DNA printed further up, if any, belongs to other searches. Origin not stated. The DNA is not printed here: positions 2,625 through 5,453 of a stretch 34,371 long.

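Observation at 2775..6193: Orphan Res-like SF2 helicase-HNH fusion translationally coupled to an exported protein: candidate undescribed two-gene defence module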

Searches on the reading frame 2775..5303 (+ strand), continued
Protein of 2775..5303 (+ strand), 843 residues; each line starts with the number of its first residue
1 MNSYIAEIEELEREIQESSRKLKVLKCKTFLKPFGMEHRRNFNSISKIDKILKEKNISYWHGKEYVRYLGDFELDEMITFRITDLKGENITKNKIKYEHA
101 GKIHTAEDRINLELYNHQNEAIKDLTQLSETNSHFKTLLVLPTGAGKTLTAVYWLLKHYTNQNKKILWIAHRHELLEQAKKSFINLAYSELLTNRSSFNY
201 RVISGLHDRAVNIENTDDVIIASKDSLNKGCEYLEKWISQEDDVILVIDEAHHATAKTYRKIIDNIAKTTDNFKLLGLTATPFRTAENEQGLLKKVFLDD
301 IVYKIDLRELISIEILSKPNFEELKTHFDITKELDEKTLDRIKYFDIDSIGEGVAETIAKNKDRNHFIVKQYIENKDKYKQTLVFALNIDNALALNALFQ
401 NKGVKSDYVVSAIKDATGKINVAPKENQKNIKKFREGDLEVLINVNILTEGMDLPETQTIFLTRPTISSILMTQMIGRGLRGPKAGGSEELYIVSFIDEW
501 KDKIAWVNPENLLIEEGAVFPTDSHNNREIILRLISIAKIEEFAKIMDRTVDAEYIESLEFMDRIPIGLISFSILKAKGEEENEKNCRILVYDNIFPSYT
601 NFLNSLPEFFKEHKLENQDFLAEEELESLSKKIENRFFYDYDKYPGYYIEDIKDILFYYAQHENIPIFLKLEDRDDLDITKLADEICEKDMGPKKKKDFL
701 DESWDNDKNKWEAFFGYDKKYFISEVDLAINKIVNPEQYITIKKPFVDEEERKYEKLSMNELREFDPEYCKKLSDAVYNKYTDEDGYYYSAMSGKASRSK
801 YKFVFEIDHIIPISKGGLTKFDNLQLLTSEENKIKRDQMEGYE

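Call 36: search_dna_similar(query=window:2775-5303:+, collection=phages, mode=protein, max_rows=10)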
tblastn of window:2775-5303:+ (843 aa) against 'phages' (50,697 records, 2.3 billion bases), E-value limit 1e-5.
Records with a match: 1330; places in all: 1333; records where one place covers at least 80% of the query: 0.
Best place of each record, by identity: <60% 1330.
By first word of the organism name: Streptococcus 232; Mycobacterium 155; Escherichia 137; Vibrio 129; Klebsiella 66; Stx2a-converting 62; Salmonella 57; Pseudomonas 54; Lactococcus 25; Bacteriophage 23; and 85 more.
By host as written in the record: - 201; Streptococcus thermophilus 97; Mycobacterium smegmatis mc2 155 96; Vibrio lentus 51; Escherichia coli 41; Klebsiella pneumoniae 35; Mycobacterium smegmatis mc#155 25; Lactococcus lactis 16; and 403 more.
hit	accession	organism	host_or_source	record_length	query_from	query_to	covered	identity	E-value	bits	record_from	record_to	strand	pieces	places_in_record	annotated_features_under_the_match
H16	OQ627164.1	Streptococcus phage phiKSM96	Streptococcus mutans KSM96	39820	112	529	50%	28.1%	1e-21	107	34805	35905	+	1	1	DEAD/DEAH box helicase | hypothetical protein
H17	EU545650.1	Betalipothrixvirus uzonense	Acidianus uzoniensis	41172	79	484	48%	28.2%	7e-15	86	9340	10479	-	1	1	putative helicase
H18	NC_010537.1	Betalipothrixvirus uzonense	Acidianus uzoniensis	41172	79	484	48%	28.2%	7e-15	86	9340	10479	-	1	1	putative helicase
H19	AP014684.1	Pseudomonas phage PS-1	Pseudomonas sp. 1-1-1b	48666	79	494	49%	27.4%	2e-19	100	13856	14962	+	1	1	helicase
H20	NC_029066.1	Pseudomonas phage PS-1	Pseudomonas sp. 1-1-1b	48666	79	494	49%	27.4%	2e-19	100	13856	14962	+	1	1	DEAD/DEAH box helicase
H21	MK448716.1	Streptococcus phage Javan249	Streptococcus halotolerans HTS9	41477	109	541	51%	26.2%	9e-22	108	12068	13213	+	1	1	DNA helicase | hypothetical protein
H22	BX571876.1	Leptospira phage LE1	-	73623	113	516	48%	28.0%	2e-25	119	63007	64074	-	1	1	Helicase C-terminal domain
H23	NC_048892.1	Leptospira phage LE1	-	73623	113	516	48%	28.0%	2e-25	119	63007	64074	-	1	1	DEAD/DEAH box helicase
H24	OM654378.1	Pararheinheimera phage vB_PsoM_KLER1-1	Pararheinheimera soli strain KR2-1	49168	112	501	46%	28.6%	6e-11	72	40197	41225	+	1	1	helicase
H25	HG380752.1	Streptococcus phage TP-778L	Streptococcus thermophilus SK778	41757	110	486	45%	29.4%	9e-19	98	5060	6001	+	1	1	unnamed protein product; orf12; putative helicase | unnamed protein product; orf11, putative replication initiation ...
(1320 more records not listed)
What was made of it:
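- Tried and rejected: Rejected: no full-length relative in the phage collection (call 36).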

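Call 39: search_protein_families(library=phrogs, proteins=[window:2775-5303:+], max_evalue=0.01)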
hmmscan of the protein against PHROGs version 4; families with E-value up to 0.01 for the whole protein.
window:2775-5303:+ (843 aa): 11 families
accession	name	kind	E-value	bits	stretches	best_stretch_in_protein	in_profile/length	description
phrog_16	-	DNA, RNA and nucleotide metabolism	7.9e-67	227.2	1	94-684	257-682/986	DNA helicase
phrog_16694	-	unknown function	1.7e-17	63.7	1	114-485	275-663/1010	-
phrog_9690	-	DNA, RNA and nucleotide metabolism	1.2e-14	55.1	1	228-485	28-259/306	DNA helicase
phrog_1035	-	DNA, RNA and nucleotide metabolism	6.4e-09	37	1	763-840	117-215/271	endonuclease VII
phrog_6050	-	DNA, RNA and nucleotide metabolism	5.3e-06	26.5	1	804-839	326-361/402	HNH endonuclease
phrog_32711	-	unknown function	8e-06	25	1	238-485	213-444/956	-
phrog_9645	-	DNA, RNA and nucleotide metabolism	0.0002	22.1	1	806-839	40-73/168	HNH endonuclease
phrog_8660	-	DNA, RNA and nucleotide metabolism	0.00051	21.2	1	805-839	146-180/196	HNH endonuclease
phrog_2214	-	DNA, RNA and nucleotide metabolism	0.0025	18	1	791-838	202-239/429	HNH endonuclease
phrog_27849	-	unknown function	0.0058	15.8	0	382-459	449-517/664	-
phrog_338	-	DNA, RNA and nucleotide metabolism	0.0084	16.5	0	805-826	229-250/340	HNH endonuclease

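Call 45: predict_structure(alignment_id=A1)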
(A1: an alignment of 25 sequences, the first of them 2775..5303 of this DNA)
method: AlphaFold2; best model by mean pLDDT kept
length: 843 residues; sequences in the alignment: 25
mean_pLDDT: 70.0   pTM: 0.43
mean pLDDT of the five models: 70.0, 68.8, 68.8, 63.0, 60.4
residues with pLDDT >= 90: 71; 70-90: 451; 50-70: 134; < 50: 187
segments of 3 or more residues with pLDDT < 50: 85-97, 282-294, 328-355, 413-422, 448-451, 465-471, 499-578, 580-593, 640-645, 740-745
pLDDT, mean of each block of 10 residues (from residue 1): 83 87 89 84 86 88 80 89 51 45 81 78 82 71 74 92 91 78 87 89 79 89 82 85 88 65 84 83 41 53 62 68 56 42 35 45 78 88 76 83 86 42 63 84 65 69 54 54 74 64 31 31 38 31 32 34 31 39 36 56 85 82 85 72 56 83 72 65 86 86 82 74 83 70 53 81 75 88 90 85 84 85 89 77 45
secondary structure, 60 per line:
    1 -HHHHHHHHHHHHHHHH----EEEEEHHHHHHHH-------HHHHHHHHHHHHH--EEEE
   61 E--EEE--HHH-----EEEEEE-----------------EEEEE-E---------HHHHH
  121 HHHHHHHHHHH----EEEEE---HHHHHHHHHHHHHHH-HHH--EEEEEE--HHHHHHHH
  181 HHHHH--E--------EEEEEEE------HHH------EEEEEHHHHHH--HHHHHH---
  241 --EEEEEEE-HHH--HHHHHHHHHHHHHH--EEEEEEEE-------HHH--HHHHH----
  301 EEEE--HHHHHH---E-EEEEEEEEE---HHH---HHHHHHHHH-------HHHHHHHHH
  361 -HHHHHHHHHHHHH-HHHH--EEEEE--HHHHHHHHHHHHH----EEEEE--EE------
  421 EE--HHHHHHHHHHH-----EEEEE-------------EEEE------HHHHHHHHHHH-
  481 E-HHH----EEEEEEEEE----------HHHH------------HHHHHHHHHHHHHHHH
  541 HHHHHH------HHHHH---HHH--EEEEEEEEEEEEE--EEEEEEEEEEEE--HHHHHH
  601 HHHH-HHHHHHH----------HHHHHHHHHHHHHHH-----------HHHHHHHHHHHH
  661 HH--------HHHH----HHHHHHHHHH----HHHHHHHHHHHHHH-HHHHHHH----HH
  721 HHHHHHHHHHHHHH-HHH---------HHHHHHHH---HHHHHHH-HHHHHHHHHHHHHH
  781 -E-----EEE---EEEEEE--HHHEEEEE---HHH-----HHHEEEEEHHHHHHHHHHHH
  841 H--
elements in order (helices of 4 or more, strands of 3 or more residues): H2-17 E22-26 H27-34 H42-54 E57-61 E64-66 E77-82 E100-104 H116-131 E136-140 H144-158 E165-170 H173-185 E197-203 E219-223 H224-229 H232-237 E243-249 H256-269 E272-279 H292-296 E301-304 H307-312 E318-326 H336-344 H352-360 H362-374 H376-379 E382-386 H389-401 E406-410 H425-435 E441-445 E459-462 H469-479 E490-498 H509-512 H525-546 H553-557 E566-578 E581-592 H595-604 H606-612 H623-637 H649-662 H671-674 H679-688 H693-706 H708-714 H719-734 H748-755 H759-765 H767-780 E788-790 E794-799 E805-809 E824-828 H829-841
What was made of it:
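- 2775..3029 (+): N-terminal accessory domain (aa 1-85). It is homologous to the C-terminal half of the separate ~177-aa partner of the short-form subfamily, and it is the least conserved part of the protein. AF2 pLDDT is 83-89 with topology H-E-H-H-E-E-E (call 45).
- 4269..5129 (+): Conserved family-specific region (aa 499-785) with no described domain. aa 499-593 are predicted with low confidence, and aa 595-780 are helical. AF2 model (call 45).
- On HNH / beta-beta-alpha-metal nucleases: Predicted beta-beta-alpha at 794-841 (call 45).
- On Type IV restriction, SauUSI type: The N-domain has a winged-helix-like secondary-structure order (call 45), but no fold search on the isolated domain was possible.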

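Call 47: search_protein_families(library=pfam, alignment_id=A3, max_evalue=0.00001)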
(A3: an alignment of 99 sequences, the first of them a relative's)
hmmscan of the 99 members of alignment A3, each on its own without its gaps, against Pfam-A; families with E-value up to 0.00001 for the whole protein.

A. member 1, L001:54-578:- (175 aa): 0 families

B. families by the number of members that match (of 99 scanned): 119 families (the first 25 are shown)
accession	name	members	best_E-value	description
PF00589.27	Phage_integrase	5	1.4e-44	Phage integrase family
PF02384.22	N6_Mtase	2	1.1e-78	N-6 DNA Methylase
PF13646.12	HEAT_2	2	4.1e-69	HEAT repeats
PF03130.22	HEAT_PBS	2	6.9e-36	PBS lyase HEAT-like repeat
PF02985.28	HEAT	2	3e-33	HEAT repeat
PF22014.2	DUF6932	2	8.6e-29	Family of unknown function (DUF6932)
PF13513.12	HEAT_EZ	2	4e-16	HEAT-like repeat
PF00580.27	UvrD-helicase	2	2.1e-15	UvrD/REP helicase N-terminal domain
PF13245.12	AAA_19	2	9e-13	AAA domain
PF12717.13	Cnd1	2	3.3e-10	non-SMC mitotic condensation complex subunit 1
PF13538.12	UvrD_C_2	2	3.8e-07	UvrD-like helicase C-terminal domain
PF14730.11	DUF4468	2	4.7e-07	Domain of unknown function (DUF4468) with TBP-like fold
PF00514.29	Arm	2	4.5e-06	Armadillo/beta-catenin-like repeat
PF00171.27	Aldedh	1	9.5e-172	Aldehyde dehydrogenase family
PF01131.25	Topoisom_bac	1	2.9e-115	DNA topoisomerase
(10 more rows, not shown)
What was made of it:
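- Some neighbours are housekeeping genes (call 47). Some housekeeping neighbours (call 47). Transposase and DUF927 primase-like genes also occur (call 47).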

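Call 49: search_protein_families(library=padloc, alignment_id=A3, max_evalue=1e-10)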
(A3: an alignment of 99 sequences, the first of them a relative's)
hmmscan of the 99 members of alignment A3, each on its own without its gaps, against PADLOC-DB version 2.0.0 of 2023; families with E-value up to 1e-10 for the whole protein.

A. member 1, L001:54-578:- (175 aa): 0 families

B. families by the number of members that match (of 99 scanned): 239 families (the first 25 are shown)
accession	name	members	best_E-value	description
PDLC03019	MTase_I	2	2.2e-88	Type I methyltransferase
PDLC03021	MTase_I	2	9.4e-42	Type I methyltransferase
PDLC04134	mad2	2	8.8e-39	mads_2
PDLC01087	C3a187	2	5.5e-28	NERD+UvrD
PDLC02919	HEAT-ARM_XIII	2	5.5e-27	-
PDLC03632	MTase_III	1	0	Type III methyltransferase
PDLC03035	MTase_I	1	1.3e-207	Type I methyltransferase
PDLC02183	Dsr1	1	2.9e-158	-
PDLC04807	PDC-S02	1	5.2e-136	-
PDLC02376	pAgo_I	1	9.9e-125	Class I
PDLC03330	MTase_II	1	1.1e-121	Type II methyltransferase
PDLC03272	MTase_II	1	7.2e-112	Type II methyltransferase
PDLC04820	PDC-S02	1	4.8e-108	-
PDLC04803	PDC-S02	1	9.1e-102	-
PDLC03378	MTase_II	1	7.7e-100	Type II methyltransferase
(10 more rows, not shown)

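Call 50: fold_search(model_id=the predicted structure, library=pdb)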
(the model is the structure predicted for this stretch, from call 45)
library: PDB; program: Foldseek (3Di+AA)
matches with E <= 10: 1560; with E <= 0.001: 710
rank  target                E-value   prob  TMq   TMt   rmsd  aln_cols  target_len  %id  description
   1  8h5y_A                7.9e-17  1.00  0.32  0.45   6.2       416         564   22  Crystal structure of RadD- ADP complex (released 2023-10-18)
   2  6jde_A                8.3e-17  1.00  0.32  0.46   6.2       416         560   22  crystal structure of a DNA repair protein (released 2019-06-26)
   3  7r7j_B                8.8e-17  1.00  0.32  0.46   5.9       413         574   22  Crystal structure of RadD with ADP (released 2022-04-13)
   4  7clg_B                1.3e-16  1.00  0.29  0.30  20.6       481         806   22  Crystal structure of the ATP-dependent restriction endonuclease SauUSI (released 2021-01-20)
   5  8h5y_B                6.0e-16  1.00  0.32  0.45   6.3       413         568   22  Crystal structure of RadD- ADP complex (released 2023-10-18)
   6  6jde_B                9.8e-16  1.00  0.31  0.44   6.8       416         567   21  crystal structure of a DNA repair protein (released 2019-06-26)
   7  7r7j_A                1.4e-15  1.00  0.33  0.48   5.8       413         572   22  Crystal structure of RadD with ADP (released 2022-04-13)
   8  9mx5_A                3.3e-15  1.00  0.32  0.40  20.8       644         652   15  Cryo-EM structure of ancestral Dicer helicase bound to 27-bp dsRNA in internally-bound transition state (released 2025-03-12)
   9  8h5z_B                1.2e-14  1.00  0.32  0.47  15.6       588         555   18  Crystal structure of RadD/ATP analogue complex (released 2023-10-18)
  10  8h5z_A                1.6e-14  1.00  0.32  0.46   6.3       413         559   22  Crystal structure of RadD/ATP analogue complex (released 2023-10-18)
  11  7nic_A                2.2e-14  1.00  0.32  0.38  13.5       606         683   16  CryoEM structure of disease related M854K MDA5-dsRNA filament in complex with ADP-AlF4(minor class) (released 2021-11-17)
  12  7bkp_A                3.1e-14  1.00  0.32  0.38  15.4       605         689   17  CryoEM structure of disease related M854K MDA5-dsRNA filament in complex with ATP (released 2021-11-17)
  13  7w0a_A                3.7e-14  1.00  0.32  0.19  22.3       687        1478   13  dmDicer2-LoqsPD-dsRNA Dimer status (released 2022-04-27)
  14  7clg_A                4.1e-14  1.00  0.29  0.29   7.1       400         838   23  Crystal structure of the ATP-dependent restriction endonuclease SauUSI (released 2021-01-20)
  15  6g19_A                4.3e-14  1.00  0.33  0.40  14.0       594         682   17  CryoEM structure of the MDA5-dsRNA filament with 74-degree helical twist (released 2018-11-21)
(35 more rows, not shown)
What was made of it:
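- On SF2 helicase superfamily (ResIII/DEAD-like): Fold matches to RadD, SauUSI and Hef (call 50).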

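Call 62: find_encoding_contigs(protein=P0001, flank=10000, max_places=2)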
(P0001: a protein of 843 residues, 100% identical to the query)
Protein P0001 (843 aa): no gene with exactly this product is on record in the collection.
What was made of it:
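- Tried and rejected: Not on record (call 62).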

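Call 71: search_protein_families(library=padloc, alignment_id=A2, max_evalue=0.01)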
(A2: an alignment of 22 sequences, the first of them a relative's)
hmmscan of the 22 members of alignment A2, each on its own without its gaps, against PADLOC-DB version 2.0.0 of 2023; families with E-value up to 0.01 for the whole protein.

A. member 1, L055:8271-8804:+ (178 aa): 0 families

B. families by the number of members that match (of 22 scanned): 2 families
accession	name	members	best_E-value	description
PDLC04045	PD-T4-6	1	0.0003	-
PDLC03168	Specificity_I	1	0.001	Type I specificity subunit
